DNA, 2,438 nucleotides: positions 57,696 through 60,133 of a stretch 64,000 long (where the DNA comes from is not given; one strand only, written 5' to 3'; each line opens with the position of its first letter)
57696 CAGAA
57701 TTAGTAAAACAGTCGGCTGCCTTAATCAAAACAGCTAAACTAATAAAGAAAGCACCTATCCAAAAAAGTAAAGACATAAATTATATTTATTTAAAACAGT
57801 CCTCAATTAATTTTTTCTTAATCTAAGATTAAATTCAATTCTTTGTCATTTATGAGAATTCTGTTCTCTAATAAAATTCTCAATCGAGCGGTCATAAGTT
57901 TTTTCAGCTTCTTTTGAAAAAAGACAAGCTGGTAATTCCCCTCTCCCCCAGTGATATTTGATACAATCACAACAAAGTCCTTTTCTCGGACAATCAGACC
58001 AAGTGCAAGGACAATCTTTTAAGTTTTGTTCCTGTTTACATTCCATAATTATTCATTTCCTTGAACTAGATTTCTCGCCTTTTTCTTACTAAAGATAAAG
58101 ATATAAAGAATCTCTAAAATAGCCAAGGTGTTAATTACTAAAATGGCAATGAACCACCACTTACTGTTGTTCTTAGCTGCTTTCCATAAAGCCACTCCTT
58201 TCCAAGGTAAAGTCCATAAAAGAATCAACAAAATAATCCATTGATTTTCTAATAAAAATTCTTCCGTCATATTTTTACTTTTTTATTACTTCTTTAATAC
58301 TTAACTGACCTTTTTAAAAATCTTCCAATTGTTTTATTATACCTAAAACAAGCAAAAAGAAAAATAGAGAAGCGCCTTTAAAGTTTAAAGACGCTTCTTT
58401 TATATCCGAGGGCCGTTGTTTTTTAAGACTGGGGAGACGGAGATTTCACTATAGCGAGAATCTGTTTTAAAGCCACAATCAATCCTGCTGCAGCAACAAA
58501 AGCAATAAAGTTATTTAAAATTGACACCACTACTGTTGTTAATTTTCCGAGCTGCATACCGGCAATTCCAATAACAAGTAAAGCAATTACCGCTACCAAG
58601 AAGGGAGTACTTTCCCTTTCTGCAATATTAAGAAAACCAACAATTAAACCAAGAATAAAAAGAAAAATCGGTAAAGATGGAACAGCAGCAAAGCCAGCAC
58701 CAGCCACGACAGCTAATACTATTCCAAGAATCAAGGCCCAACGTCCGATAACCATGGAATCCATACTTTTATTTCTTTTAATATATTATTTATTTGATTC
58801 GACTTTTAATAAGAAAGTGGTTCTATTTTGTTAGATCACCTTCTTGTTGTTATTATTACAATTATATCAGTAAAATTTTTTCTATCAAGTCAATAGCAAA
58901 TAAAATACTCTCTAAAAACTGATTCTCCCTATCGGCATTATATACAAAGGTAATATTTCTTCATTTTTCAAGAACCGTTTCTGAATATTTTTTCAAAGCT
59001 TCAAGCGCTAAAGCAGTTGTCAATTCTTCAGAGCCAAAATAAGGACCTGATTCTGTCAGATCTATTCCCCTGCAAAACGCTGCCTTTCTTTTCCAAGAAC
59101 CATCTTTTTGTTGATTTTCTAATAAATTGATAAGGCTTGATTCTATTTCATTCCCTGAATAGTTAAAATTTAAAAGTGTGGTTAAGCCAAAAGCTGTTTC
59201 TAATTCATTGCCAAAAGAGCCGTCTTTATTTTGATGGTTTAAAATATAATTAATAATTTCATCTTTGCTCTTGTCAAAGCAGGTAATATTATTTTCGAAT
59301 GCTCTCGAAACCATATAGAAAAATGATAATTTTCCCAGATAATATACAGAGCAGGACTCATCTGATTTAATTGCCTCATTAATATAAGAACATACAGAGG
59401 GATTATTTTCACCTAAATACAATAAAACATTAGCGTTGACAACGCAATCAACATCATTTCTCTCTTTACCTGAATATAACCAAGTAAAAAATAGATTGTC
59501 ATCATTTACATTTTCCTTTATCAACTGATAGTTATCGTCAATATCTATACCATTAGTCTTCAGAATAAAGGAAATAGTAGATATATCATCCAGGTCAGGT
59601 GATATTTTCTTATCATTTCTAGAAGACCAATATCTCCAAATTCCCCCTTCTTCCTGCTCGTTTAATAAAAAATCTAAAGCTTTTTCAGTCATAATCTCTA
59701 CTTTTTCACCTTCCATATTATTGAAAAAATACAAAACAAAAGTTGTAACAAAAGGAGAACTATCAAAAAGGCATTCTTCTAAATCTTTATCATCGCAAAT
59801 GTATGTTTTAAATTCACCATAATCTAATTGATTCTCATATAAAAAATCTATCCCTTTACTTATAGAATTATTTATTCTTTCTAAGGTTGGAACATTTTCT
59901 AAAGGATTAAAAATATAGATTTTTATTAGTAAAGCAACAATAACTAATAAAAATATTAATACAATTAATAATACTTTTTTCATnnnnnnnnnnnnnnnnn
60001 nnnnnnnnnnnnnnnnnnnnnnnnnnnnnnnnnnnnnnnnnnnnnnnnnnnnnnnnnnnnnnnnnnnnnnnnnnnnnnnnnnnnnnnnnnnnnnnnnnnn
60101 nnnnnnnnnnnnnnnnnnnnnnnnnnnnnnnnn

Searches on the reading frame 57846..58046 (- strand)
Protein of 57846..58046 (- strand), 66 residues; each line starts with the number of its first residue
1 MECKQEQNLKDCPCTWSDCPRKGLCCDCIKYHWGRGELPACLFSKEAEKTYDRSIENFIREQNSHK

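Call 14: search_protein_families(library=pfam, proteins=[window:57846-58046:-], max_evalue=0.01)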
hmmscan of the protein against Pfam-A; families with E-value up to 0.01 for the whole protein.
window:57846-58046:- (66 aa): 1 family
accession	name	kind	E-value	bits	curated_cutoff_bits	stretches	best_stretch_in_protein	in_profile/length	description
PF20095.4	DUF6485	-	1e-08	36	24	1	7-64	2-67/70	Domain of unknown function (DUF6485)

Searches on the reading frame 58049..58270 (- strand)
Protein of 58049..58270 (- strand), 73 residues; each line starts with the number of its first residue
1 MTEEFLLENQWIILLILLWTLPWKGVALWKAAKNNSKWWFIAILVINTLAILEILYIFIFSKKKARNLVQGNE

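Call 14: search_protein_families(library=pfam, proteins=[window:58049-58270:-], max_evalue=0.01)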
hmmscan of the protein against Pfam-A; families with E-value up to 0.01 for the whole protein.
window:58049-58270:- (73 aa): 2 families
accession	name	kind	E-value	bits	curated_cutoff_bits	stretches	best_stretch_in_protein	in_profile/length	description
PF18893.5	DUF5652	-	4.7e-22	77.9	23.4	1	7-66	10-69/71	Family of unknown function (DUF5652)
PF03203.19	MerC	-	0.0013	19.7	27.6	1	5-55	32-81/108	MerC mercury resistance protein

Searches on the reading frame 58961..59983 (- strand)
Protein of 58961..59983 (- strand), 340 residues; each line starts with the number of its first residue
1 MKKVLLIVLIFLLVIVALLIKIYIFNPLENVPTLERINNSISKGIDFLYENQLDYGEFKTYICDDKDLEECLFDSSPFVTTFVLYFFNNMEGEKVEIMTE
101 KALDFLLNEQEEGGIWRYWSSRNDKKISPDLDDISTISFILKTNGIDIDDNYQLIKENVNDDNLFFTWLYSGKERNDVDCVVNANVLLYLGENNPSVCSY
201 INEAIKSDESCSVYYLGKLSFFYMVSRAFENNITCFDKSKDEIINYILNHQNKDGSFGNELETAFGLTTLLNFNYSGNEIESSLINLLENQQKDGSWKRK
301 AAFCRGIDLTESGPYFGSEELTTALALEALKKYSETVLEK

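Call 11: find_encoding_contigs(protein=window:58961-59983:-, flank=5000, max_places=10)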
Protein window:58961-59983:- (340 aa): no gene with exactly this product is on record in the collection.

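Call 13: find_homologous_proteins(query=window:58961-59983:-)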
Query window:58961-59983:- (340 aa): 573 proteins with E <= 0.001 among 4059 candidates; the best 120 are listed.
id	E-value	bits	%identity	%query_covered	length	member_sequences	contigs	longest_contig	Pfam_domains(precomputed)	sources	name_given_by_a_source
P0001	2.8e-222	755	100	100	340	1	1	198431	PF13243.13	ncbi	-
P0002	5.7e-142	491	65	93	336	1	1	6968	PF07678.21,PF13243.13,PF00432.28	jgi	-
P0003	3.2e-136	472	65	96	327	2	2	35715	PF07678.21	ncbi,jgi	-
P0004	3.3e-111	390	57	97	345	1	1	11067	-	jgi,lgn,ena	-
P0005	3.8e-110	386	55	96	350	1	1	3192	PF07678.21,PF28380.1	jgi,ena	-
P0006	6.1e-110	385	61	89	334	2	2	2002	PF09492.17,PF07678.21,PF13243.13,PF28380.1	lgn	-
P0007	3.4e-108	380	59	90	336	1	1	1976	PF13243.13,PF28380.1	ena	-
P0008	9.4e-108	378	59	88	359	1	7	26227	PF09492.17,PF07678.21,PF13243.13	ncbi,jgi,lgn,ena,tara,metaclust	jgi:hypothetical protein|tara:strand:- start:1718 stop:2797 length:1080 start_codon:yes stop_codon:y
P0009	2.5e-107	377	54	90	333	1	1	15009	-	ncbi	-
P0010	3.0e-106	373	58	88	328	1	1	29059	PF07678.21,PF13243.13,PF28380.1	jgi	jgi:hypothetical protein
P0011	3.4e-106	373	58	88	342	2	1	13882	PF07678.21,PF28380.1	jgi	-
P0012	3.7e-105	370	54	92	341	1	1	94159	PF28380.1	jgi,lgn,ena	-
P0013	7.9e-105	369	57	87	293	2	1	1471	PF13243.13,PF28380.1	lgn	-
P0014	4.4e-104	366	52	98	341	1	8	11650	PF07678.21,PF13243.13,PF28380.1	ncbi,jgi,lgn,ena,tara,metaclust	tara:strand:- start:4095 stop:5120 length:1026 start_codon:yes stop_codon:yes gene_type:complete|met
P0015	1.1e-102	362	56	89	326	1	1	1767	PF13243.13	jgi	jgi:hypothetical protein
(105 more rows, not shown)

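Call 14: search_protein_families(library=pfam, proteins=[window:58961-59983:-], max_evalue=0.01)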
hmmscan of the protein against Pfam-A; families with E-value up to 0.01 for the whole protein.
window:58961-59983:- (340 aa): 3 families
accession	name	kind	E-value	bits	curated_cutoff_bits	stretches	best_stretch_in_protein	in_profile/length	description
PF13243.12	SQHop_cyclase_C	-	8.7e-06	25.4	26.1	0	68-116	130-178/319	Squalene-hopene cyclase C-terminal domain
PF07678.20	TED_complement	-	4.1e-05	23.3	22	0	38-113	113-193/312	A-macroglobulin TED domain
PF09492.16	Pec_lyase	-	0.0044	16.8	22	0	34-67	129-162/292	Pectic acid lyase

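Call 15: find_encoding_contigs(protein=P0003, flank=4000, max_places=4)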
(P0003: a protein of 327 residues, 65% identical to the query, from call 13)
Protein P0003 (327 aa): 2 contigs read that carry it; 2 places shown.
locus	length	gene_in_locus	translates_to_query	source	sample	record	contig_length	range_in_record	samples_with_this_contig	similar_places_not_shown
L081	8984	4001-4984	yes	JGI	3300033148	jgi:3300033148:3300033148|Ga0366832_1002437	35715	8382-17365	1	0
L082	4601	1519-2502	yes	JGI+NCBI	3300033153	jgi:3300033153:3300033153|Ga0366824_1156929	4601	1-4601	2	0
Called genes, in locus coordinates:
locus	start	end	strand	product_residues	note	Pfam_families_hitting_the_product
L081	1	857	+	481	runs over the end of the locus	PF13353:Fer4_12, PF04055:Radical_SAM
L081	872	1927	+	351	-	PF04055:Radical_SAM, PF13353:Fer4_12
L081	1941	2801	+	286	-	-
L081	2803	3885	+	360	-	PF04055:Radical_SAM, PF13353:Fer4_12 (weak)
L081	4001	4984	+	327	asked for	PF07678:TED_complement (faint)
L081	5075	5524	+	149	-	-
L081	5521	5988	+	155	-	-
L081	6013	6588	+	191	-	-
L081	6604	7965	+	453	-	PF04055:Radical_SAM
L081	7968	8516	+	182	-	PF00497:SBP_bac_3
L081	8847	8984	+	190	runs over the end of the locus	PF20221:DUF6580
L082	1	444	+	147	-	?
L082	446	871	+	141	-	PF13353:Fer4_12, PF04055:Radical_SAM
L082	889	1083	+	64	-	-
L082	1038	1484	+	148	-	-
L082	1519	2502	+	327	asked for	PF07678:TED_complement (faint)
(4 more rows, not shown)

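Call 16: find_encoding_contigs(protein=P0002, flank=4000, max_places=4)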
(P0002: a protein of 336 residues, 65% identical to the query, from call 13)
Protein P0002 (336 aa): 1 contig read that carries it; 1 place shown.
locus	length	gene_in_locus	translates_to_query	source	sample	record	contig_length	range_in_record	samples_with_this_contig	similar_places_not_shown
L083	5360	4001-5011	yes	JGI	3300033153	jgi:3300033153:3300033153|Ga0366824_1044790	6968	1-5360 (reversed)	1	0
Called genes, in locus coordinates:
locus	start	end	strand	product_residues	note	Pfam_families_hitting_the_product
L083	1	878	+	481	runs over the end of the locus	PF13353:Fer4_12, PF04055:Radical_SAM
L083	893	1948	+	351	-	PF04055:Radical_SAM, PF13353:Fer4_12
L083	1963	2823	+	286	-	-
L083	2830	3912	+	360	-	PF04055:Radical_SAM, PF13353:Fer4_12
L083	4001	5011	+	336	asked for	PF00432:Prenyltrans (faint), PF07678:TED_complement (faint), PF13243:SQHop_cyclase_C (faint)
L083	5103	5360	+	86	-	?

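Call 17: find_encoding_contigs(protein=P0004, flank=4000, max_places=4)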
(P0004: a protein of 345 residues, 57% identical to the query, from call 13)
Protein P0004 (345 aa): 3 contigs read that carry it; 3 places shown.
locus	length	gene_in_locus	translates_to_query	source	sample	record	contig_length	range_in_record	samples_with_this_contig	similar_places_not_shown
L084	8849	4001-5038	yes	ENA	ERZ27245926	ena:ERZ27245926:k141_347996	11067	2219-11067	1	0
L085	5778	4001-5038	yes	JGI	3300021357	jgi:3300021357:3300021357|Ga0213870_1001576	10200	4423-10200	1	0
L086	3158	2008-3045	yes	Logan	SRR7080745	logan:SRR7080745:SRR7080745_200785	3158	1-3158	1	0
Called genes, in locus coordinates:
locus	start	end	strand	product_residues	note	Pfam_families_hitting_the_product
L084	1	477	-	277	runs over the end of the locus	PF01040:UbiA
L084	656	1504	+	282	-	-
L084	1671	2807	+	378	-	-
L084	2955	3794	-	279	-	PF02353:CMAS, PF01209:Ubie_methyltran (weak), PF13489:Methyltransf_23, PF05175:MTS (faint), PF13847:Methyltransf_31, PF08241:Methyltransf_11, PF08242:Methyltransf_12, PF13649:Methyltransf_25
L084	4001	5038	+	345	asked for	-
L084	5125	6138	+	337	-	PF01594:AI-2E_transport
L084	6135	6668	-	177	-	PF01569:PAP2, PF14378:PAP2_3 (weak)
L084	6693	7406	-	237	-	PF00149:Metallophos, PF12850:Metallophos_2 (weak)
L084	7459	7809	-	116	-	PF18480:DUF5615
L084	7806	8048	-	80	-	PF04255:DUF433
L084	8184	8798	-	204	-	PF12802:MarR_2 (faint), PF12840:HTH_20 (weak), PF01022:HTH_5 (weak), PF24033:DUF7342, PF22600:MTPAP-like_central (weak), PF01909:NTP_transf_2, PF18765:Polbeta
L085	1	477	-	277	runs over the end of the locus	PF01040:UbiA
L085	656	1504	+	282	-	-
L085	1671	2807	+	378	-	-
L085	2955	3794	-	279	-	PF02353:CMAS, PF01209:Ubie_methyltran (weak), PF13489:Methyltransf_23, PF05175:MTS (faint), PF13847:Methyltransf_31, PF08241:Methyltransf_11, PF08242:Methyltransf_12, PF13649:Methyltransf_25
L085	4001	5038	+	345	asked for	-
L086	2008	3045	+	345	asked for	-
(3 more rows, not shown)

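Call 88: search_protein_families(library=ncbifam, proteins=[window:58961-59983:-], max_evalue=0.1)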
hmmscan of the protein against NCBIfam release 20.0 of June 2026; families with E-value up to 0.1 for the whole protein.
window:58961-59983:- (340 aa): 3 families
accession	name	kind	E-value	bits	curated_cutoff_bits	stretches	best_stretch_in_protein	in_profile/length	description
TIGR01787.1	squalene_cyclas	subfamily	1.3e-08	34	322.7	1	38-117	507-588/622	squalene/oxidosqualene cyclases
TIGR03463.1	osq_cycl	subfamily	0.00049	18.5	851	0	237-264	41-68/634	2,3-oxidosqualene cyclase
TIGR01507.1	hopene_cyclase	equivalog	0.0015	17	431.1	0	67-116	444-493/640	squalene--hopene cyclase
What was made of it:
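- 58961..59983 (-): Downstream 340-aa membrane-anchored terpene-cyclase/prenyltransferase-like gene; not functionally tied to the RNA. Weak SQHop_cyclase_C and TIGR01787 hits (calls 14, 88).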
